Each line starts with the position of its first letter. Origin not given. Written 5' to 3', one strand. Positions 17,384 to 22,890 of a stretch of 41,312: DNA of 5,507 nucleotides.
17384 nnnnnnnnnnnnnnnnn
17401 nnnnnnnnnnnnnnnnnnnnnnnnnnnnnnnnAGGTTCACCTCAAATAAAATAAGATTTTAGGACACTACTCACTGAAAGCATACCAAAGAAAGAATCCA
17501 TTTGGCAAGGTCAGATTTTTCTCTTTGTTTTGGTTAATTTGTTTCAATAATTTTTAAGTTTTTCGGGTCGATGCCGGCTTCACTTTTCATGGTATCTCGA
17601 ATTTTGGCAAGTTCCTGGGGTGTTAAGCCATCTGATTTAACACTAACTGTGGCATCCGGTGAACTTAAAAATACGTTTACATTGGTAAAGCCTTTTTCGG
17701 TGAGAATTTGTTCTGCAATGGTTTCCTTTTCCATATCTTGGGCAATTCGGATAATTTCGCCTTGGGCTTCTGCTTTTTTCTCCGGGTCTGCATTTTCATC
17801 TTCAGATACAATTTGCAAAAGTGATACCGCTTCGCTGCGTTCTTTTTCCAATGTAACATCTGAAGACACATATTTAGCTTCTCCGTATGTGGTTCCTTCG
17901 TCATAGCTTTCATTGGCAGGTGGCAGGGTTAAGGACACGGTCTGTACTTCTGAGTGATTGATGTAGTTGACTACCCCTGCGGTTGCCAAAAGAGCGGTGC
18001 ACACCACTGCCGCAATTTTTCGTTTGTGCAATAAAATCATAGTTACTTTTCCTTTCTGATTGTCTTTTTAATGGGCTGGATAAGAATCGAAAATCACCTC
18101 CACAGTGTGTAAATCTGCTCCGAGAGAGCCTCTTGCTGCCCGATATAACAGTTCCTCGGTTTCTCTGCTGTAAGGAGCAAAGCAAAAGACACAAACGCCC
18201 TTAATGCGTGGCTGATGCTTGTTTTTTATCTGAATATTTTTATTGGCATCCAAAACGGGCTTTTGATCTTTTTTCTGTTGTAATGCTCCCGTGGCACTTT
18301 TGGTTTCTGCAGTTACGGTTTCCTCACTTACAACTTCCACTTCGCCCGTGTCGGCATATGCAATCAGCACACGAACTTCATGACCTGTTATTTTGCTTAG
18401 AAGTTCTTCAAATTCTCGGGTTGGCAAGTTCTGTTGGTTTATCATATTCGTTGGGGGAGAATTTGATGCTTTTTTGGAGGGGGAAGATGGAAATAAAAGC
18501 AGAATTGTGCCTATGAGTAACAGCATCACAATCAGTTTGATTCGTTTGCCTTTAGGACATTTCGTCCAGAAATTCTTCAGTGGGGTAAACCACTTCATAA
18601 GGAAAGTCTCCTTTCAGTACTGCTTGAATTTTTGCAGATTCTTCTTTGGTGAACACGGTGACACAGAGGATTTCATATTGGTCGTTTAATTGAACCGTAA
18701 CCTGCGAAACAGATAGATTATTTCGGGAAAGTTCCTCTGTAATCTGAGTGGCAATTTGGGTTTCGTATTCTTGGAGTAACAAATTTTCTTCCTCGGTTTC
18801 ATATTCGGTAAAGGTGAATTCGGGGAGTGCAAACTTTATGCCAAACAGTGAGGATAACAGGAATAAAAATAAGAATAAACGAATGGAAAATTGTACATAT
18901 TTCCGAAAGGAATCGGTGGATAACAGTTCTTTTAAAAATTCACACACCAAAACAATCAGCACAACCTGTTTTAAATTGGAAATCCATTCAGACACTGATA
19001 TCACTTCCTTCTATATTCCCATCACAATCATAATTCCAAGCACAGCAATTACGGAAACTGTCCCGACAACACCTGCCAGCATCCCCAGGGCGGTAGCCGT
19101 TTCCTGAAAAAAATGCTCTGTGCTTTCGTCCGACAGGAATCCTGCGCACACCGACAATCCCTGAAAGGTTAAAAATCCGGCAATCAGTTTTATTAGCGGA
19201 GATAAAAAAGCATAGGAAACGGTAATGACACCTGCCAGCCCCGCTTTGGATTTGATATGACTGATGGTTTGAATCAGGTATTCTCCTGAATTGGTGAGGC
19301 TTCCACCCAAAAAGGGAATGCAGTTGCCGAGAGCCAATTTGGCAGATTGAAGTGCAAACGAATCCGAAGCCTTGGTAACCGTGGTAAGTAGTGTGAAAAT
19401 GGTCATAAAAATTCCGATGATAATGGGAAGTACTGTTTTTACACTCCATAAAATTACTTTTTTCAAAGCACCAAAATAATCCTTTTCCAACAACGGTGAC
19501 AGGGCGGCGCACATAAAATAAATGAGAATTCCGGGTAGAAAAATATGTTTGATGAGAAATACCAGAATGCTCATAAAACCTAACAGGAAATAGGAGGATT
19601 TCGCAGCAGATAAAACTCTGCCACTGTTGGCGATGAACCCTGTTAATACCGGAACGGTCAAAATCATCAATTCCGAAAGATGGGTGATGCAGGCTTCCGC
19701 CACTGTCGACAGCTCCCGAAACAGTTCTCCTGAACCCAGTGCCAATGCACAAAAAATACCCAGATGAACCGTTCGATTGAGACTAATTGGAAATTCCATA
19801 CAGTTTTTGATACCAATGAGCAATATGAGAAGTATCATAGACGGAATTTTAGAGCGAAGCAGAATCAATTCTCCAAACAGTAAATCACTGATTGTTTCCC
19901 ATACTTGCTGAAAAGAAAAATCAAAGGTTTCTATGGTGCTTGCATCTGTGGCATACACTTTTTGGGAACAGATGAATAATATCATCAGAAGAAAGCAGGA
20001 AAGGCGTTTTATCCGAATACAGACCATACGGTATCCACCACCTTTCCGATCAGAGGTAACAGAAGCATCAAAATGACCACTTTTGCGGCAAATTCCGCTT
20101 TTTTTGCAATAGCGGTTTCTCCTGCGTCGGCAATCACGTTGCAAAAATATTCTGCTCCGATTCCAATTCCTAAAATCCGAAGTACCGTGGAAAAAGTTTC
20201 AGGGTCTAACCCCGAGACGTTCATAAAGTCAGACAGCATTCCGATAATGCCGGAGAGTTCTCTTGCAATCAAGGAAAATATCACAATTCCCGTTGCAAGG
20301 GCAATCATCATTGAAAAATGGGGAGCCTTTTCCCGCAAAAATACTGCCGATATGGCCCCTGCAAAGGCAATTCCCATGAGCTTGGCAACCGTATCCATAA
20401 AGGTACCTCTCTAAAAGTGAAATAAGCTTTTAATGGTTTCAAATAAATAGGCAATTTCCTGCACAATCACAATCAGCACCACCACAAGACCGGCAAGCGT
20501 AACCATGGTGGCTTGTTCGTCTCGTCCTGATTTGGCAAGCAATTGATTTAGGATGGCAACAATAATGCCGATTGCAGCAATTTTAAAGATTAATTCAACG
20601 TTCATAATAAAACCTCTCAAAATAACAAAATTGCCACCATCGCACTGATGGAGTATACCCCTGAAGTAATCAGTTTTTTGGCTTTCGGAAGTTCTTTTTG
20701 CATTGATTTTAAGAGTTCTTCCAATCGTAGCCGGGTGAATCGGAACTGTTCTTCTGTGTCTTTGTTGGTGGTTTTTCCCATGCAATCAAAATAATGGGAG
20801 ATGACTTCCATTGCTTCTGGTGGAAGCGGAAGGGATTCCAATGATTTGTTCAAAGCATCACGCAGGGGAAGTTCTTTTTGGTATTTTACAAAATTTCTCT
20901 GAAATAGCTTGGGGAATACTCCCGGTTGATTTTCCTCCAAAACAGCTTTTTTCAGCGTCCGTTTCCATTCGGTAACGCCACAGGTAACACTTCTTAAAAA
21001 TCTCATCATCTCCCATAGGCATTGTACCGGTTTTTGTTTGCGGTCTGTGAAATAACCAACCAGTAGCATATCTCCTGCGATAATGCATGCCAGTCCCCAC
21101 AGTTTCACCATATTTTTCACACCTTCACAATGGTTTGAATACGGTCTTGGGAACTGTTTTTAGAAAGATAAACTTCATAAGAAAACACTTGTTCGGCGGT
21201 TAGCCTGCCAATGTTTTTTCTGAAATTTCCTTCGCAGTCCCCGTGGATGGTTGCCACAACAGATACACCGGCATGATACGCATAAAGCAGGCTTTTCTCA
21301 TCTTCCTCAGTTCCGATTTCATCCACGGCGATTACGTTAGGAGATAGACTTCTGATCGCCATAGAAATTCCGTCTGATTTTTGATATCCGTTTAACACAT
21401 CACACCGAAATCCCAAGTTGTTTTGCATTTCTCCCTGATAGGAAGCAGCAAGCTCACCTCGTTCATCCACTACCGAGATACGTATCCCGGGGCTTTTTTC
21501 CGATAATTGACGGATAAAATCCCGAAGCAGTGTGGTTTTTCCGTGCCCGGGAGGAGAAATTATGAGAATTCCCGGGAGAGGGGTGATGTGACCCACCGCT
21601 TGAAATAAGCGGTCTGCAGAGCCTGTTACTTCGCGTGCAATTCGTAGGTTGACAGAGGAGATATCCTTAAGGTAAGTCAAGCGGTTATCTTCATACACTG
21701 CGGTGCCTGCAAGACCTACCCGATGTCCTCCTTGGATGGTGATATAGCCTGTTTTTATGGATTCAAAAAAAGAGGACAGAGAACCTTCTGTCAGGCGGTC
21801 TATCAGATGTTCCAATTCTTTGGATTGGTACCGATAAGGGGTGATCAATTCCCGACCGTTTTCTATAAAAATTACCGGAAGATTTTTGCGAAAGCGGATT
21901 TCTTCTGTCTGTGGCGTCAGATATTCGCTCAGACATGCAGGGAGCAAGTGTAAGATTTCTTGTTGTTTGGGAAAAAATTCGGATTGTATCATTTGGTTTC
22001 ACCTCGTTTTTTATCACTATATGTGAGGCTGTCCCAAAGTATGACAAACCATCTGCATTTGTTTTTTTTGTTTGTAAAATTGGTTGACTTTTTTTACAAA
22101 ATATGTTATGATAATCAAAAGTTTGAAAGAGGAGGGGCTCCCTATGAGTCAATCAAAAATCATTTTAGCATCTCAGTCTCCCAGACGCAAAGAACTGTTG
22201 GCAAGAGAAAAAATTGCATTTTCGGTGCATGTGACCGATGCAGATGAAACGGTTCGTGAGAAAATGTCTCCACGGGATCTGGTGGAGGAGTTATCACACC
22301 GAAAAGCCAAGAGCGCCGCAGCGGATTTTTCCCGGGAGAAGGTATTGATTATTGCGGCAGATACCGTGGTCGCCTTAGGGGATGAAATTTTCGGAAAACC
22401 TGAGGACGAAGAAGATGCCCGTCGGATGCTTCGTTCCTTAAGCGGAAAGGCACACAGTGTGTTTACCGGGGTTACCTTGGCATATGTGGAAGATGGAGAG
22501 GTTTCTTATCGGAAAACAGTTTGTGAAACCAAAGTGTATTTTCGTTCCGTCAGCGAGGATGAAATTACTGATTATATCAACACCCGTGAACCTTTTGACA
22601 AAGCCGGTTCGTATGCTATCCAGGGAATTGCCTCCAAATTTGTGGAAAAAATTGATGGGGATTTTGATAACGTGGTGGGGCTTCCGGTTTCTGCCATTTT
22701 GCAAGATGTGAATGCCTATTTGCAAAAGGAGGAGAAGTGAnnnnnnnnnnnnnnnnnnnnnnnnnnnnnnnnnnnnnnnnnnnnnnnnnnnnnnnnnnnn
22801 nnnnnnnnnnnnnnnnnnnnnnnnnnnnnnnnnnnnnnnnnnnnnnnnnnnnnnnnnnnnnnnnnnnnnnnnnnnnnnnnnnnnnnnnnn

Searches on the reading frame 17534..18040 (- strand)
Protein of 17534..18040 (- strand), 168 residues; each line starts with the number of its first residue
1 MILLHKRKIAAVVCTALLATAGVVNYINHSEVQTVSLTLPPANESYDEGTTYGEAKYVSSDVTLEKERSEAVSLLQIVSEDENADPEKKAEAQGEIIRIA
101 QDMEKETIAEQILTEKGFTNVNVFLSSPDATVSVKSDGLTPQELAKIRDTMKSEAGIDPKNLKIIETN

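Call 71: search_protein_families(library=pfam, proteins=[window:17534-18040:-], max_evalue=0.00001)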
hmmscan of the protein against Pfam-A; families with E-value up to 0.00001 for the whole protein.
window:17534-18040:- (168 aa): 1 family
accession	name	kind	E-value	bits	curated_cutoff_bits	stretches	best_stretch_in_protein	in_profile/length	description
PF12685.13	SpoIIIAH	-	4.5e-23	82.6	30.6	1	62-164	89-191/191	SpoIIIAH-like protein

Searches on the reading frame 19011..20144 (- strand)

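Call 71: search_protein_families(library=pfam, proteins=[window:19011-20144:-], max_evalue=0.00001)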
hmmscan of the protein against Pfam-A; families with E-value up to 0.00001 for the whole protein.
window:19011-20144:- (377 aa): 1 family
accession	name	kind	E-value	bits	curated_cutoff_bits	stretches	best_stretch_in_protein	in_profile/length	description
PF09546.15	Spore_III_AE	-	4.2e-37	128.5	27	1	70-376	12-319/321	Stage III sporulation protein AE (spore_III_AE)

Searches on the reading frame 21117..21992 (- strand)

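Call 71: search_protein_families(library=pfam, proteins=[window:21117-21992:-], max_evalue=0.00001)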
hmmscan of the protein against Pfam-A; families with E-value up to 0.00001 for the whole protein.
window:21117-21992:- (291 aa): 1 family
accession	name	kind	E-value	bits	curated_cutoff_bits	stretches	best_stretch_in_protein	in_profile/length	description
PF19568.5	Spore_III_AA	-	2.5e-67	227.6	27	1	28-289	28-299/306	Sporulation stage III, protein AA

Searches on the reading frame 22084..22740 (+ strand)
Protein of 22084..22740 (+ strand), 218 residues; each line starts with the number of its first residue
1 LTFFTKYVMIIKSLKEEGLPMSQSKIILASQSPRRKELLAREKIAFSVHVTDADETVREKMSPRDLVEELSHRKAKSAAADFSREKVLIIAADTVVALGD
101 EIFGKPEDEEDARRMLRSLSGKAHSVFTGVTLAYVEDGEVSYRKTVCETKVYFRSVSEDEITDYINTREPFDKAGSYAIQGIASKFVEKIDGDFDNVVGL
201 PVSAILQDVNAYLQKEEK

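Call 23: search_protein_families(library=pfam, proteins=[window:22084-22740:+], max_evalue=0.001)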
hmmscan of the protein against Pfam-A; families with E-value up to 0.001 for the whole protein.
window:22084-22740:+ (218 aa): 1 family
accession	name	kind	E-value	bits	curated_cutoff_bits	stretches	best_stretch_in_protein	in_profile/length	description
PF02545.19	Maf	-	1.1e-61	208.2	27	1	25-207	1-182/187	Maf-like protein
